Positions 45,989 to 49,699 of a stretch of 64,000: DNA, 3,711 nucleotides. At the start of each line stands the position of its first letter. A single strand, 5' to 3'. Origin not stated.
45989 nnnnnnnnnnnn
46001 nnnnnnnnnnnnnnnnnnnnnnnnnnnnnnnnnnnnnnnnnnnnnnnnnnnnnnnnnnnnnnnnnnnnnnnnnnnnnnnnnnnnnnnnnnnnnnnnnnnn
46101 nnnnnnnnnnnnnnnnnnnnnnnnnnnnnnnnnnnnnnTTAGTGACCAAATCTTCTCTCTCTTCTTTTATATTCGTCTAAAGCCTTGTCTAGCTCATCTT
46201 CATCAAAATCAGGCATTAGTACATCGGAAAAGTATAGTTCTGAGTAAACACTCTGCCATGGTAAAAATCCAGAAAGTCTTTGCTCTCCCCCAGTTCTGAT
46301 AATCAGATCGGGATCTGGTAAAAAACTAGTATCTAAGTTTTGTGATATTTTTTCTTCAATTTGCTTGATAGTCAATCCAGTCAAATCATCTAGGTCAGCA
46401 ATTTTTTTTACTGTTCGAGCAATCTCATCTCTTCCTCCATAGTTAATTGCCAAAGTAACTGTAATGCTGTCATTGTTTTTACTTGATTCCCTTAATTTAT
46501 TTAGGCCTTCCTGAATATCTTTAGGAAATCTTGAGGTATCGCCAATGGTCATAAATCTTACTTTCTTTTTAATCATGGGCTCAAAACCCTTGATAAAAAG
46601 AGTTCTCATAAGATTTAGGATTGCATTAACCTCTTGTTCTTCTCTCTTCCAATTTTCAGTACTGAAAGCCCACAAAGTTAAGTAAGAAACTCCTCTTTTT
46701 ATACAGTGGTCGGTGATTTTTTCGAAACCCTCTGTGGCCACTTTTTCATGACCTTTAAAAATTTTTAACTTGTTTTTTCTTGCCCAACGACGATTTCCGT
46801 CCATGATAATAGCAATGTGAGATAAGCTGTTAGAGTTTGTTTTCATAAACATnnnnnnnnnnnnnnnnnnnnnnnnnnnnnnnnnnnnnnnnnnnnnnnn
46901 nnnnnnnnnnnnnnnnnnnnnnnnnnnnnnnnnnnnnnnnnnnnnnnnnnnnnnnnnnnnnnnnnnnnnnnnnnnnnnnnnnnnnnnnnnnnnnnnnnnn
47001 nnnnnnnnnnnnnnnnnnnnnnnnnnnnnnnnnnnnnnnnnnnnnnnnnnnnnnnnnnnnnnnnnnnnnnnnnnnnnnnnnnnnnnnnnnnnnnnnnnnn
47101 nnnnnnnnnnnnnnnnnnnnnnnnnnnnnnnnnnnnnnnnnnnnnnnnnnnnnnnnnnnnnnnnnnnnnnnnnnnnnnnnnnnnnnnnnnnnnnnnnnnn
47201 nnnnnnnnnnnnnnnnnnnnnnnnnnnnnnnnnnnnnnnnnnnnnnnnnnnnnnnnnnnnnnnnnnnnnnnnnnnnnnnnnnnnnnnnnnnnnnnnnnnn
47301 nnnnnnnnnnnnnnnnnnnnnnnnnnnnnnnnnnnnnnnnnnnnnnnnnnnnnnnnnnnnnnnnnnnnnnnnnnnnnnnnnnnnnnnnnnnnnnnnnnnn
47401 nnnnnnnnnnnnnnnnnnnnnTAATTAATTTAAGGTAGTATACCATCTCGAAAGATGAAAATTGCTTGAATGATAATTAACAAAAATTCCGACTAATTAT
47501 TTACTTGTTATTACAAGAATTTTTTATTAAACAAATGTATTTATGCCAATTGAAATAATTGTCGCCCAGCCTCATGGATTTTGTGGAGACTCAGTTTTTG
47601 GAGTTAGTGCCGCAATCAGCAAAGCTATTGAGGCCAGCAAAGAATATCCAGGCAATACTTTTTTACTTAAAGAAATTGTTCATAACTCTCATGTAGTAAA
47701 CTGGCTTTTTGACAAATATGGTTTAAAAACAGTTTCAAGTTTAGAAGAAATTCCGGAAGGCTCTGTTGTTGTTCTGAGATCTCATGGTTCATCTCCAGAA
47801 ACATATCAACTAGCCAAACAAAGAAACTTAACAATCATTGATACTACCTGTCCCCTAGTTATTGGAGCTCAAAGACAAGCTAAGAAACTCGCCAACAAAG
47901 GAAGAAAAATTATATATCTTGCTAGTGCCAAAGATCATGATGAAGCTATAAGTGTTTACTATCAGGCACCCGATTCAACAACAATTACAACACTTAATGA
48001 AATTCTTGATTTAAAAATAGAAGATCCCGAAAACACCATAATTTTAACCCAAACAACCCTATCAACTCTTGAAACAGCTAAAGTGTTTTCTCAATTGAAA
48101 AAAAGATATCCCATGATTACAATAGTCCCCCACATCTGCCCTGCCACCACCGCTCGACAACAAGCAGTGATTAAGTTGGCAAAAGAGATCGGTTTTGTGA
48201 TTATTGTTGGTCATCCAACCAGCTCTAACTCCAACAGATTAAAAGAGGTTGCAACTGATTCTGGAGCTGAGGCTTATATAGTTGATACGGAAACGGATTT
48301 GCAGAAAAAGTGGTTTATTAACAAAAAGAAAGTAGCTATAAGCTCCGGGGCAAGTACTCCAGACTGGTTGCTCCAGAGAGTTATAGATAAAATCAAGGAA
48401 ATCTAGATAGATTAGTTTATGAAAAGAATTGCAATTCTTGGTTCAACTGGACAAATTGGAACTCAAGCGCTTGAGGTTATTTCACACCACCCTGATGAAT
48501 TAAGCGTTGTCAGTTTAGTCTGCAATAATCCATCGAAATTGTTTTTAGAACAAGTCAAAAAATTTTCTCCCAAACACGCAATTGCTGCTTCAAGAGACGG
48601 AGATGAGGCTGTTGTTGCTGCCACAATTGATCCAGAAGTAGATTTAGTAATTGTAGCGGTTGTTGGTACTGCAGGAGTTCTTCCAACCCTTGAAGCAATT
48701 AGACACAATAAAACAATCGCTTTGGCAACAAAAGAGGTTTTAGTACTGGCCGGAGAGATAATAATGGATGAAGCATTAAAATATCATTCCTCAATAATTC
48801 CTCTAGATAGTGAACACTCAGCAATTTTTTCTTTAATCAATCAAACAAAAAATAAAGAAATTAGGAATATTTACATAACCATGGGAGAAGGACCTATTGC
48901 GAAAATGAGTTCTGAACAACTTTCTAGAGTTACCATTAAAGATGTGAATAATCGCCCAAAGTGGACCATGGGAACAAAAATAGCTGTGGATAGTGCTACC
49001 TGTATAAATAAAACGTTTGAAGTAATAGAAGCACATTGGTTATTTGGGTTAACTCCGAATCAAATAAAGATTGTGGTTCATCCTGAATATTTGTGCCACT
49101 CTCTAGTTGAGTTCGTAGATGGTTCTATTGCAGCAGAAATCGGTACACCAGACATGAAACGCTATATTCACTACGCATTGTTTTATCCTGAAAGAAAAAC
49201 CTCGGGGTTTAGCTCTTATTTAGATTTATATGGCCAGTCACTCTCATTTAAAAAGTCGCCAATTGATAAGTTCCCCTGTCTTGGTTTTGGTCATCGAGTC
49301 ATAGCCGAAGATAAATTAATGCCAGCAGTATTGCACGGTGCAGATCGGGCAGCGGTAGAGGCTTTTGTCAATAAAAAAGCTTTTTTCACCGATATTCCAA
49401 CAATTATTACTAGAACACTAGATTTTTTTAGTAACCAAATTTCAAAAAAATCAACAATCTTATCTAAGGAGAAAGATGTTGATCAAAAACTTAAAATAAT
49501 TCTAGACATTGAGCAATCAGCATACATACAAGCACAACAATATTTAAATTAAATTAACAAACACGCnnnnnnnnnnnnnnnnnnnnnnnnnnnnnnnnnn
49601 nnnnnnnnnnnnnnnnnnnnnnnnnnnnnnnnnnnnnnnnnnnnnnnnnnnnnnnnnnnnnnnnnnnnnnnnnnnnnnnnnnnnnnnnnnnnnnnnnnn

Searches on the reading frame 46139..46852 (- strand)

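Call 85: search_protein_families(library=pfam, proteins=[window:46139-46852:-], max_evalue=0.0001)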
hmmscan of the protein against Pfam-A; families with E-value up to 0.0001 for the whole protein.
window:46139-46852:- (237 aa): 1 family
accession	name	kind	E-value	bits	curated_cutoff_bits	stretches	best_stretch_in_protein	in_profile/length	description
PF01255.24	Prenyltransf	-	4.3e-75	252.5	27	1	16-236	1-219/219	Putative undecaprenyl diphosphate synthase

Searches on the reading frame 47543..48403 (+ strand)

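Call 85: search_protein_families(library=pfam, proteins=[window:47543-48403:+], max_evalue=0.0001)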
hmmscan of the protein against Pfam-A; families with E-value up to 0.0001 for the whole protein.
window:47543-48403:+ (287 aa): 1 family
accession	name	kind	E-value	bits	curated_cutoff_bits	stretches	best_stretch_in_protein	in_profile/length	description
PF02401.23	LYTB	-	5.9e-73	245.9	24.5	1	5-285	1-267/267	LytB protein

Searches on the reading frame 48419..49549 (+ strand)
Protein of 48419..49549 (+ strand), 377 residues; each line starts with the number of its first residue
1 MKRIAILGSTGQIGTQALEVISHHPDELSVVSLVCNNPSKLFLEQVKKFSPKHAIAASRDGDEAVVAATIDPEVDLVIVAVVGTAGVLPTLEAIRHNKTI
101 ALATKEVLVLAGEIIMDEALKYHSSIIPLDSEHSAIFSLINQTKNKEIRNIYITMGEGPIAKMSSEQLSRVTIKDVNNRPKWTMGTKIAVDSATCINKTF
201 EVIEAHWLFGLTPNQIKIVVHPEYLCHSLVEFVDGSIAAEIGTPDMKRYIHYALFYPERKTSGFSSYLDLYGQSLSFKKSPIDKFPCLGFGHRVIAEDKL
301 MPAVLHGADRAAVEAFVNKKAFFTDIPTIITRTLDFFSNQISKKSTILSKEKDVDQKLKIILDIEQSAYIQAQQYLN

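Call 85: search_protein_families(library=pfam, proteins=[window:48419-49549:+], max_evalue=0.0001)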
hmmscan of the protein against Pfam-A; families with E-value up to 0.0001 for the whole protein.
window:48419-49549:+ (377 aa): 3 families
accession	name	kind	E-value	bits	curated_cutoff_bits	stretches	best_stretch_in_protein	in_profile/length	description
PF08436.17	DXP_redisom_C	-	3.7e-30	104.4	26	1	126-209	1-84/84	1-deoxy-D-xylulose 5-phosphate reductoisomerase C-terminal domain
PF02670.22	DXP_reductoisom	-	1.6e-28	100.4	21.7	2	4-57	1-54/129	1-deoxy-D-xylulose 5-phosphate reductoisomerase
PF13288.12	DXPR_C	-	1.7e-22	80.3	27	1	241-365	1-109/115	DXP reductoisomerase C-terminal domain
